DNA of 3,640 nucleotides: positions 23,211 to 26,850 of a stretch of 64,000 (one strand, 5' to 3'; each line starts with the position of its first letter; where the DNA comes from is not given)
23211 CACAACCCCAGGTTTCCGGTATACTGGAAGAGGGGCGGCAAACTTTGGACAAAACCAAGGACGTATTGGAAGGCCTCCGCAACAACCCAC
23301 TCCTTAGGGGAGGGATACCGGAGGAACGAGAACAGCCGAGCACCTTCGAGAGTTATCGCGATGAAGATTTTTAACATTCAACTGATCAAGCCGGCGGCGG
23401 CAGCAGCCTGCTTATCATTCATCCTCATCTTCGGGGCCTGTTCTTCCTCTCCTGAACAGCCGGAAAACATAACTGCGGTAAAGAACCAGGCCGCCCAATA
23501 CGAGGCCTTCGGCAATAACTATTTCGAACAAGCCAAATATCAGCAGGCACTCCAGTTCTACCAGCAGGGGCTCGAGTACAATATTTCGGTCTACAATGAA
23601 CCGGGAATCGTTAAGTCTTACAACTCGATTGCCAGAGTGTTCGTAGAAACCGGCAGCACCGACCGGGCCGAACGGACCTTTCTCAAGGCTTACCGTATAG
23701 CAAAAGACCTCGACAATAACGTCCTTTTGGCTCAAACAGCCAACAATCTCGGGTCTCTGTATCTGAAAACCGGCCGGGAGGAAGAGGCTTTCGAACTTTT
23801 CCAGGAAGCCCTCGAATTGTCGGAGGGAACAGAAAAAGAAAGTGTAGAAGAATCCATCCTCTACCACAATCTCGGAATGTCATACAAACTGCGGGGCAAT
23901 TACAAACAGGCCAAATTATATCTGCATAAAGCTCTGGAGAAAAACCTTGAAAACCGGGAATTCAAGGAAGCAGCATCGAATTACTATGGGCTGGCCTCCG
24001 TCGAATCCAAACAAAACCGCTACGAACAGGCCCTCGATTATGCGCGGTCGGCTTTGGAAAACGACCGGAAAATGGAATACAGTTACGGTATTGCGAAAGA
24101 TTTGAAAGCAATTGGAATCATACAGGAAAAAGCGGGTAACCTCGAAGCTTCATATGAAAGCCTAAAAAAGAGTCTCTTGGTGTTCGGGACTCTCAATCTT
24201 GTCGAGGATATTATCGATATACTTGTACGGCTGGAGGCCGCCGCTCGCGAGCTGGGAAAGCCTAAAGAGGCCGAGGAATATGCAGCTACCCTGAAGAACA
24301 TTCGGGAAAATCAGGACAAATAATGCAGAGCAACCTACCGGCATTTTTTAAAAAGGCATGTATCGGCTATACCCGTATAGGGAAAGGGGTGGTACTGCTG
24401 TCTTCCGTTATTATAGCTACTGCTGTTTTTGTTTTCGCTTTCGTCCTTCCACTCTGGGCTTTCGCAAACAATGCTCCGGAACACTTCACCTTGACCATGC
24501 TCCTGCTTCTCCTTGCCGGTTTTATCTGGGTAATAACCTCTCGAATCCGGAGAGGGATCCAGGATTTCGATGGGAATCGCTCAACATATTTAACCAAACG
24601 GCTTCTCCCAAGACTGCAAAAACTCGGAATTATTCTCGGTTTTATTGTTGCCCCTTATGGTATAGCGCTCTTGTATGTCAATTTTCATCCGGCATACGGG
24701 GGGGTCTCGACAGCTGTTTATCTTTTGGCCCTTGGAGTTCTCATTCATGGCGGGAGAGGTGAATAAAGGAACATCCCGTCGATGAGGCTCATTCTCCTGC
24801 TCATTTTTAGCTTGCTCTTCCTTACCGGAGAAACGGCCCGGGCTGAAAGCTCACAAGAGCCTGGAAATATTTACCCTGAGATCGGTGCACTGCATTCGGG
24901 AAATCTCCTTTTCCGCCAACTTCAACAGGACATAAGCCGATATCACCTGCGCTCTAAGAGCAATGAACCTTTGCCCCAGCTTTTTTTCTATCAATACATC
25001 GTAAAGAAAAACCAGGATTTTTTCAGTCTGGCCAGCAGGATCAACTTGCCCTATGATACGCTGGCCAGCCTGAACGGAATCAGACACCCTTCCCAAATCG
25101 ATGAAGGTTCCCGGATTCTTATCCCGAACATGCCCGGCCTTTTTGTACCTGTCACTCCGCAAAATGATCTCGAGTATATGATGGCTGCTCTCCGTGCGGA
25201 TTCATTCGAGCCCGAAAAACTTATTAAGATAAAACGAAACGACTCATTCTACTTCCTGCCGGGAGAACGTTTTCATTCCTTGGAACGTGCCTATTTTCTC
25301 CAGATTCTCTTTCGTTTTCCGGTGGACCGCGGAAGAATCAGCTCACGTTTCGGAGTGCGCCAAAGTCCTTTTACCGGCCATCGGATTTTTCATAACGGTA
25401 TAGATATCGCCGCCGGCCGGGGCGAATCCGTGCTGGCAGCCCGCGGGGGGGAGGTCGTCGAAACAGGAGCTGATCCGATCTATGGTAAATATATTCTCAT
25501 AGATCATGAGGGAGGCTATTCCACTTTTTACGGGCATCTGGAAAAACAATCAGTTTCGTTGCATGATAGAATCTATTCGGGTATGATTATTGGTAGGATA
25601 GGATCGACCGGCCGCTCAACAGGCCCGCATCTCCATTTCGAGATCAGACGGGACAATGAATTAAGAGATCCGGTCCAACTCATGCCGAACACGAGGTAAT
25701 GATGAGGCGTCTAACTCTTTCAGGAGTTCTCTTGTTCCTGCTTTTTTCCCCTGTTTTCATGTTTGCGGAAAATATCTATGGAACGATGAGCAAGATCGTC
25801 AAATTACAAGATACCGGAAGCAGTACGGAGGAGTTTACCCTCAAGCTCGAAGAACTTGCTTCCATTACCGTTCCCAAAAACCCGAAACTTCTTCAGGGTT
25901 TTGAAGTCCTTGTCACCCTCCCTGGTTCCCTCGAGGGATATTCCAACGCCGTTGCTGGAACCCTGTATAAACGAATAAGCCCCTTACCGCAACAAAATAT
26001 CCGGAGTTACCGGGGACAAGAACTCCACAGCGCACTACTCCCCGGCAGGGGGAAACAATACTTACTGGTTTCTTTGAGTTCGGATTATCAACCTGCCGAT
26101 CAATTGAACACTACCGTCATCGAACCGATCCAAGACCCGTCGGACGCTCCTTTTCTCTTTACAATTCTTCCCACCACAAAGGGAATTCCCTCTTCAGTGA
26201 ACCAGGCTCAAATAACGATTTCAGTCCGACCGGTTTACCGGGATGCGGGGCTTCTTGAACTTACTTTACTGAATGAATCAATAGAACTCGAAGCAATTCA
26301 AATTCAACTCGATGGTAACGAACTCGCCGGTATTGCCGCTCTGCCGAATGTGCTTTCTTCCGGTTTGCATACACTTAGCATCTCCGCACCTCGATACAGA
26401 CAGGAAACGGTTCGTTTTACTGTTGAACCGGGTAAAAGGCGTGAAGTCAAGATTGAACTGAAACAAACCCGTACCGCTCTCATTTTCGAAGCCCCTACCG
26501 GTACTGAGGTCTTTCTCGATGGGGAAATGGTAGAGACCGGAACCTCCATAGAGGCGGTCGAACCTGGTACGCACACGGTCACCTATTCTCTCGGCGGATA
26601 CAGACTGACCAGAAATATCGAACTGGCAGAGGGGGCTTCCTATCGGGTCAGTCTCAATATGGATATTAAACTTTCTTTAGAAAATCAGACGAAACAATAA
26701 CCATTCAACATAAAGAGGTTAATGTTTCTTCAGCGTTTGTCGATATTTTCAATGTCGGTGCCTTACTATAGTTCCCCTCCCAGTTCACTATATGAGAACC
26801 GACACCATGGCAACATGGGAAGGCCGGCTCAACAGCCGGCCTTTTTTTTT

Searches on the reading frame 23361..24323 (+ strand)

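Call 29: search_protein_families(library=pfam, proteins=[window:23361-24323:+], max_evalue=0.0001)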
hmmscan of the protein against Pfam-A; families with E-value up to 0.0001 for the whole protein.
window:23361-24323:+ (320 aa): 13 families
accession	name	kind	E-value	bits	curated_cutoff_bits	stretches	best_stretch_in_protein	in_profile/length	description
PF13424.12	TPR_12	-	1.3e-30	105.8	30.1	2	123-193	2-73/77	Tetratricopeptide repeat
PF07719.23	TPR_2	-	2.8e-21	74.2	27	1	126-155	3-32/34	Tetratricopeptide repeat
PF00515.34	TPR_1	-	5.4e-21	73.9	27.8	2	127-154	4-31/34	Tetratricopeptide repeat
PF13374.12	TPR_10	-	4.4e-19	68.3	27.5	1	123-155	1-33/42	Tetratricopeptide repeat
PF13181.12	TPR_8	-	1.7e-18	65.5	25.7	1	125-155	2-32/34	Tetratricopeptide repeat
PF13176.12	TPR_7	-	5.5e-15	54.6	27.9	0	128-158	3-33/36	Tetratricopeptide repeat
PF17874.7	TPR_MalT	-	1.5e-12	47.9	45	1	50-227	86-262/336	MalT-like TPR region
PF13432.12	TPR_16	-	2.2e-12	47.6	32.7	0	172-236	4-62/65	Tetratricopeptide repeat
PF13428.12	TPR_14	-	5.2e-10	39.4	23.5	0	208-236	4-32/44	Tetratricopeptide repeat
PF24885.1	TPR_NPHP3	-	2.6e-08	34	100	0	32-157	87-216/239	Nephrocystin-3 TPR domain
PF13174.12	TPR_6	-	2.7e-05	25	26.3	0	170-194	5-29/33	Tetratricopeptide repeat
PF01535.26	PPR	-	4.8e-05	23.7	25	0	128-151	4-27/31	PPR repeat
PF14559.12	TPR_19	-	5.7e-05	23.8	25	0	179-237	5-57/68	Tetratricopeptide repeat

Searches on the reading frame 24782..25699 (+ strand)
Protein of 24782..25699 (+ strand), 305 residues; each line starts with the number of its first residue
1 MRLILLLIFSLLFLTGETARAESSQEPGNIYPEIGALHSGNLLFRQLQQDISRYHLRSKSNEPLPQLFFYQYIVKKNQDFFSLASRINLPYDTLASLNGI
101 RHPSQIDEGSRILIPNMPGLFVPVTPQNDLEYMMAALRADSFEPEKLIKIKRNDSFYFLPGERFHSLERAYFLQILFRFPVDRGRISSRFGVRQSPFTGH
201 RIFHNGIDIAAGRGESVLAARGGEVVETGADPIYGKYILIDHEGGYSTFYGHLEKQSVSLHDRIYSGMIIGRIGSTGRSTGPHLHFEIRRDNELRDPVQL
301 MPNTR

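Call 56: search_protein_families(library=pfam, proteins=[window:24782-25699:+], max_evalue=1e-7)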
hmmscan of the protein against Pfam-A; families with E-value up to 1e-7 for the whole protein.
window:24782-25699:+ (305 aa): 2 families
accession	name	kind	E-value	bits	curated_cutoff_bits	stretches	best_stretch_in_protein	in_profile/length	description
PF01551.29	Peptidase_M23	-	1.4e-30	105.8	28.7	1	203-297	2-96/96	Peptidase family M23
PF01476.26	LysM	-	4.4e-08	33.4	20.9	0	72-115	1-43/43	LysM domain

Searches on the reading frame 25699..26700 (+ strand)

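Call 56: search_protein_families(library=pfam, proteins=[window:25699-26700:+], max_evalue=1e-7)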
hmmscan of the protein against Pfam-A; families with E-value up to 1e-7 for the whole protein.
window:25699-26700:+ (333 aa): 1 family
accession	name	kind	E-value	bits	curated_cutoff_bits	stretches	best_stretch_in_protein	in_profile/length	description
PF08308.17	PEGA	-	2.2e-10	40.7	20.8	0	266-321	10-67/71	PEGA domain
